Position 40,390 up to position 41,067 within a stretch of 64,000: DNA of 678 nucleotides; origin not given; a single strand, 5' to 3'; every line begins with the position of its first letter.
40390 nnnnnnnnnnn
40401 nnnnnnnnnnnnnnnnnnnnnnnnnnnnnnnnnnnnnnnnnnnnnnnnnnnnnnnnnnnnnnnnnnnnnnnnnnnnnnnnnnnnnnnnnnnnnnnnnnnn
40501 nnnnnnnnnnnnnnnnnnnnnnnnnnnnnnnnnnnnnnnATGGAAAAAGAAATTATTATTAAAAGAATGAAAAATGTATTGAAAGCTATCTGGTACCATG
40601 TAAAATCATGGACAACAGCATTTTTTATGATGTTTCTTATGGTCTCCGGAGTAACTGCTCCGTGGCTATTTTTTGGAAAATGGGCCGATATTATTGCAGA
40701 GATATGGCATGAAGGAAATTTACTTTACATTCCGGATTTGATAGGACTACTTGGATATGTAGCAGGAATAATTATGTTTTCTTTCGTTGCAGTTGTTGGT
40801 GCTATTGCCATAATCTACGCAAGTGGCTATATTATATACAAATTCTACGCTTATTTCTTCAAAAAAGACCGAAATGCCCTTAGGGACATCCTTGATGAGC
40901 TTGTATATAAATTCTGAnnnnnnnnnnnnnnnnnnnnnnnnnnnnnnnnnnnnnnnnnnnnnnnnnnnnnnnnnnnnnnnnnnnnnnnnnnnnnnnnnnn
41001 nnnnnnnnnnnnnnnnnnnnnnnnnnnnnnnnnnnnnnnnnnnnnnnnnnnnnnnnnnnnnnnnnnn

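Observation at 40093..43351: Toxin/immunity-like insertion between rnhA and dsbD: PG-binding glycine-zipper protein without a signal peptide, surrounded by small membrane proteins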

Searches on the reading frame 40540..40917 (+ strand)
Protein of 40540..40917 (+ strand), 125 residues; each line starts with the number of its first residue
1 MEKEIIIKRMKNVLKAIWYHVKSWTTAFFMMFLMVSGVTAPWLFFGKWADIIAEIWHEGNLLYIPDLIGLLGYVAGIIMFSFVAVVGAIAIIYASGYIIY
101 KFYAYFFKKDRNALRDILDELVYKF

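Call 3: search_protein_families(library=pfam, max_evalue=0.1, proteins=[window:40540-40917:+])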
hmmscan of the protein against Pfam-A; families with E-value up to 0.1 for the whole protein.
window:40540-40917:+ (125 aa): 1 family
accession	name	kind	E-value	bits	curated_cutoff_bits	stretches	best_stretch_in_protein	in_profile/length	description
PF12725.13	DUF3810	-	0.043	13.6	28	1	68-119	10-62/311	Protein of unknown function (DUF3810)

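Call 18: search_protein_families(library=phrogs, max_evalue=0.01, proteins=[window:40540-40917:+])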
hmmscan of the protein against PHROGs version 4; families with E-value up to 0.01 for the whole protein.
window:40540-40917:+ (125 aa): 0 families

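Call 19: search_protein_families(library=ncbifam, max_evalue=0.01, proteins=[window:40540-40917:+])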
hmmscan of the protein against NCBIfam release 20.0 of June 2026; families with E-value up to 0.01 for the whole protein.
window:40540-40917:+ (125 aa): 0 families

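Call 68: find_homologous_proteins(query=window:40540-40914:+, max_evalue=0.01)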
Query window:40540-40914:+ (125 aa): 5 proteins with E <= 0.01 among 23 candidates.
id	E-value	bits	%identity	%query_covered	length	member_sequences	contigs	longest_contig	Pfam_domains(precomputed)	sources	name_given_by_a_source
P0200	2.0e-65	237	92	95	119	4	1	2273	-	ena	-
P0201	3.7e-55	204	81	100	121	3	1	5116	-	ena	-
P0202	3.2e-44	168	69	99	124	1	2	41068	-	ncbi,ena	-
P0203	1.2e-29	121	54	100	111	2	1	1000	-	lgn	-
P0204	8.0e-26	109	50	89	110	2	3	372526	-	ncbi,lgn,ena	-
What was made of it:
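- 40540..40917 (+): ORF125, a 125-aa protein with 3 TM segments. It is a conserved resident of the interval. Its link to the toxin system is uncertain; it could be an orphan immunity gene or be unrelated. Homologues at 50-92% identity (call 68).
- Checked: ORF125 has homologues down to 50% identity (call 68).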

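Call 70: find_encoding_contigs(protein=P0204, flank=5000, max_places=3)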
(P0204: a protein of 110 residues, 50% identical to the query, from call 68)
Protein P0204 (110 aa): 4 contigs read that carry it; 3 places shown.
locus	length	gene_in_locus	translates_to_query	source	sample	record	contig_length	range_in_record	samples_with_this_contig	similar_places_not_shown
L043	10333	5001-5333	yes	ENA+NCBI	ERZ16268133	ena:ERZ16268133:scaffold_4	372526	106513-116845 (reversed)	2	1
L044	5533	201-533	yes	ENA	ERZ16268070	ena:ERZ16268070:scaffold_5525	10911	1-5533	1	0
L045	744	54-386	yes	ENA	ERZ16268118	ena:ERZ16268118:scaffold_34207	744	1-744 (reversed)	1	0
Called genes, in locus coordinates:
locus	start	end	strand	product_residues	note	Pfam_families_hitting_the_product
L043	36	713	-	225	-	PF01965:DJ-1_PfpI (weak)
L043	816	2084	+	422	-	PF00675:Peptidase_M16, PF05193:Peptidase_M16_C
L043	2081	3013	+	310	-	PF02401:LYTB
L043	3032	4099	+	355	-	PF04326:SLFN_AlbA_2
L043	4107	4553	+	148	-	PF00075:RNase_H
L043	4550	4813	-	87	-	-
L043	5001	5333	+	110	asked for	-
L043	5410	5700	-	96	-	-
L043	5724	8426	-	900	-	PF11412:DsbD_N (weak), PF28432:DUF8393, PF02683:DsbD_TM, PF13899:Thioredoxin_7 (weak)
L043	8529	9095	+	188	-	PF02622:DUF179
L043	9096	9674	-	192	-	PF00300:His_Phos_1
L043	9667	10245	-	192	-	-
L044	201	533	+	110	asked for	-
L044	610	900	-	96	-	-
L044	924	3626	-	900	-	PF11412:DsbD_N (weak), PF28432:DUF8393, PF02683:DsbD_TM, PF13899:Thioredoxin_7 (weak)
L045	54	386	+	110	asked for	-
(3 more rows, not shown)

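Call 71: find_encoding_contigs(protein=P0202, flank=5000, max_places=2)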
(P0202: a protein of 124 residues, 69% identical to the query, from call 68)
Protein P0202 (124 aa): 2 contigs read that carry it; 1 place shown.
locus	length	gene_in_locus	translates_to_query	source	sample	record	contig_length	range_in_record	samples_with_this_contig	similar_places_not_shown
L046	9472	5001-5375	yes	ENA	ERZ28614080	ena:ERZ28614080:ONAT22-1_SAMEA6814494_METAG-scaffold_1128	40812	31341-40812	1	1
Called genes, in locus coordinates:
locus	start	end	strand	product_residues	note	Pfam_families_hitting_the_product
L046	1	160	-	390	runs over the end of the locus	PF25917:BSH_RND, PF25876:HH_MFP_RND, PF25944:Beta-barrel_RND, PF25954:Beta-barrel_RND_2 (weak), PF25967:RND-MFP_C, PF25989:YknX_C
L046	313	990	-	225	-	PF01965:DJ-1_PfpI (weak)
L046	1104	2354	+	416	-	PF00675:Peptidase_M16, PF05193:Peptidase_M16_C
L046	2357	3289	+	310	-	PF02401:LYTB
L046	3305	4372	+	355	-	PF04326:SLFN_AlbA_2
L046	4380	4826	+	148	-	PF00075:RNase_H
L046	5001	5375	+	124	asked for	-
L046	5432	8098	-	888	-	PF02683:DsbD_TM, PF13899:Thioredoxin_7 (faint)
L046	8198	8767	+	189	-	PF02622:DUF179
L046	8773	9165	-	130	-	-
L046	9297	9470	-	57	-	?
